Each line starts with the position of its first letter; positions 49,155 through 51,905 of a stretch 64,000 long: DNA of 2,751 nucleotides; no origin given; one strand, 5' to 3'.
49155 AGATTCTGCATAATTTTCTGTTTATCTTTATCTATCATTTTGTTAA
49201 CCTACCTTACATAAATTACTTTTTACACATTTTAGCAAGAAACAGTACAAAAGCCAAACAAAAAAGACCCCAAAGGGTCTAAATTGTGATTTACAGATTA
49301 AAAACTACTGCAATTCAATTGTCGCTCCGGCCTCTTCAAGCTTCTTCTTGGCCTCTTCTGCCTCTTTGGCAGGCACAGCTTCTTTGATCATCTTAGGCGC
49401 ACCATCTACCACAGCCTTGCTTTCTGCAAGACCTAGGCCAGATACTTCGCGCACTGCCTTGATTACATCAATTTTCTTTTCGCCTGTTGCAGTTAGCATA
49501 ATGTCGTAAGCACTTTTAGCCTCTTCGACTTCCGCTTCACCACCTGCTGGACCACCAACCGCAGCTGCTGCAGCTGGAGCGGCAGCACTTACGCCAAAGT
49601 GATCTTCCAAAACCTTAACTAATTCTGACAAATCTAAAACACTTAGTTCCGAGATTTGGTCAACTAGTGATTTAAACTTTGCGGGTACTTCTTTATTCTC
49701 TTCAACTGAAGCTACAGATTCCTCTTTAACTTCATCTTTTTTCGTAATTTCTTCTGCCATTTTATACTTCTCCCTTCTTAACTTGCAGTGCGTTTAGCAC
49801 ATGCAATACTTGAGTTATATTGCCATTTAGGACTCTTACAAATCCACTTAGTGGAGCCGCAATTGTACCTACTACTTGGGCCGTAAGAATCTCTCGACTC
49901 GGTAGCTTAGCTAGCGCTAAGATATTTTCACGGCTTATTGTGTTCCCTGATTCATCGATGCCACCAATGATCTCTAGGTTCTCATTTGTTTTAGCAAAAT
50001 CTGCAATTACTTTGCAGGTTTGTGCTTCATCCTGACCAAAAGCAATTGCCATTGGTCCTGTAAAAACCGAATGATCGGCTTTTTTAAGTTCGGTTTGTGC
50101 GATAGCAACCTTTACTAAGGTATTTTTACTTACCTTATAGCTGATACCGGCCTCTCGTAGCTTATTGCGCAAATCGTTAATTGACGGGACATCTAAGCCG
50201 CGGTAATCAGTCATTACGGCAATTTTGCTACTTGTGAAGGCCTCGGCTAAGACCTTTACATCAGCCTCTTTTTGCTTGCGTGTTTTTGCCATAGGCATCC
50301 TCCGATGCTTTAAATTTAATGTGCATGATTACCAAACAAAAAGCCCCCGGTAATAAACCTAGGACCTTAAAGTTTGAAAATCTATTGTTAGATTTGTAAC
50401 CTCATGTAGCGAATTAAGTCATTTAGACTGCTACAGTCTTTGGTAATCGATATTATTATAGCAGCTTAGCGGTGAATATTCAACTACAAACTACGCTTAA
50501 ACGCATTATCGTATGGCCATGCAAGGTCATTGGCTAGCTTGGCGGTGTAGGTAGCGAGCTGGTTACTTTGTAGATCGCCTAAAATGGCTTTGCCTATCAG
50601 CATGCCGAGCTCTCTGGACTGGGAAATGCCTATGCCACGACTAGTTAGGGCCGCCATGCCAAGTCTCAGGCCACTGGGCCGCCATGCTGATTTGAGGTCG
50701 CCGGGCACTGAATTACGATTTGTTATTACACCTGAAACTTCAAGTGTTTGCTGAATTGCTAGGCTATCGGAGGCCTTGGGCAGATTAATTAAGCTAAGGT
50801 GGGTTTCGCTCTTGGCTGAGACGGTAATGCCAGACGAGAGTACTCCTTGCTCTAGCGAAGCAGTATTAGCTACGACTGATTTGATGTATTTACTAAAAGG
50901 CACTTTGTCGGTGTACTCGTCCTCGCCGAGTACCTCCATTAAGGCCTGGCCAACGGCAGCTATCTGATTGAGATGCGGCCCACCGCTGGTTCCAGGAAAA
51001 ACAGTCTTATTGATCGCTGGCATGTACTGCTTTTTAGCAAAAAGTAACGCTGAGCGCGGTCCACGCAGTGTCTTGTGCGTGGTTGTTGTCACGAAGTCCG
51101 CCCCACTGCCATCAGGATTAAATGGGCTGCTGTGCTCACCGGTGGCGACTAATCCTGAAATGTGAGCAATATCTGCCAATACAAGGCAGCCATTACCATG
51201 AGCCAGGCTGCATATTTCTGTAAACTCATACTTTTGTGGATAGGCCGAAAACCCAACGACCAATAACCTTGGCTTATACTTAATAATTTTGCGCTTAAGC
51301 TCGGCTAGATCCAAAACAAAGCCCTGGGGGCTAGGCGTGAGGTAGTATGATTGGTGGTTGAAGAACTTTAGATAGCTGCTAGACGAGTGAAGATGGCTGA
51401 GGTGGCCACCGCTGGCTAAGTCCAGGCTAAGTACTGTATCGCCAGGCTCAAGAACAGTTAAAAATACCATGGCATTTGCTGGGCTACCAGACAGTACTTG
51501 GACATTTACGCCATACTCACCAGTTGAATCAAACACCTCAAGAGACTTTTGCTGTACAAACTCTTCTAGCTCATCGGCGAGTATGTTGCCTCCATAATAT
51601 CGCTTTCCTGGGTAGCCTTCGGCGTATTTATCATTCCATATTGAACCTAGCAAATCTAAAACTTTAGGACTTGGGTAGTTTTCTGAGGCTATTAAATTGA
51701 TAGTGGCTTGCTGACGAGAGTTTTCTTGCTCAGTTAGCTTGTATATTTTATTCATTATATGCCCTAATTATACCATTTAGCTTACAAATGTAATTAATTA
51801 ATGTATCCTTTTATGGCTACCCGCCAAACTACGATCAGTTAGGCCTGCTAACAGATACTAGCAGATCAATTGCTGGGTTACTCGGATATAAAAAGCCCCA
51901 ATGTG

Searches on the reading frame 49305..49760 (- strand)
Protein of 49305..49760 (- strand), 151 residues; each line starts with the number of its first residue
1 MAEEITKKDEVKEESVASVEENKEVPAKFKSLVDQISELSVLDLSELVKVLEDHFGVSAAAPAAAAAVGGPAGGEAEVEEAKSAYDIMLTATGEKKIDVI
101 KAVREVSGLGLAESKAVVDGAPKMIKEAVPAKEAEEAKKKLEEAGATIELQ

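Call 14: search_protein_families(library=pfam, proteins=[window:49305-49760:-], max_evalue=0.001)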
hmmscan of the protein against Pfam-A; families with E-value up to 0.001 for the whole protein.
window:49305-49760:- (151 aa): 2 families
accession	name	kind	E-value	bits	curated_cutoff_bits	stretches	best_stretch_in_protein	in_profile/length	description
PF00542.24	Ribosomal_L12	-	2.7e-26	92.1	25.9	1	85-151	1-67/67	Ribosomal protein L7/L12 C-terminal domain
PF16320.10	Ribosomal_L12_N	-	3.5e-19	68.7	25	1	30-75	3-47/48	Ribosomal protein L7/L12 dimerisation domain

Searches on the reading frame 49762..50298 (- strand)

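Call 14: search_protein_families(library=pfam, proteins=[window:49762-50298:-], max_evalue=0.001)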
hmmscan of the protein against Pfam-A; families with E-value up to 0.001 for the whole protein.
window:49762-50298:- (178 aa): 1 family
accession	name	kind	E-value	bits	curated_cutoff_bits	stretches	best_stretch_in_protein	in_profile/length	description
PF00466.25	Ribosomal_L10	-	8.1e-23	80.8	22.8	1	5-103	1-100/100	Ribosomal protein L10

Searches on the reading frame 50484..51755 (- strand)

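Call 14: search_protein_families(library=pfam, proteins=[window:50484-51755:-], max_evalue=0.001)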
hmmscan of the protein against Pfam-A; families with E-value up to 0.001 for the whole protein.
window:50484-51755:- (423 aa): 2 families
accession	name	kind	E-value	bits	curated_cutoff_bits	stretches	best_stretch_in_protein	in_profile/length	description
PF00464.25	SHMT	-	1.1e-102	344.1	27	1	3-384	7-396/399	Serine hydroxymethyltransferase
PF00155.27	Aminotran_1_2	-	2e-06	27.7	19.7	1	83-372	67-351/361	Aminotransferase class I and II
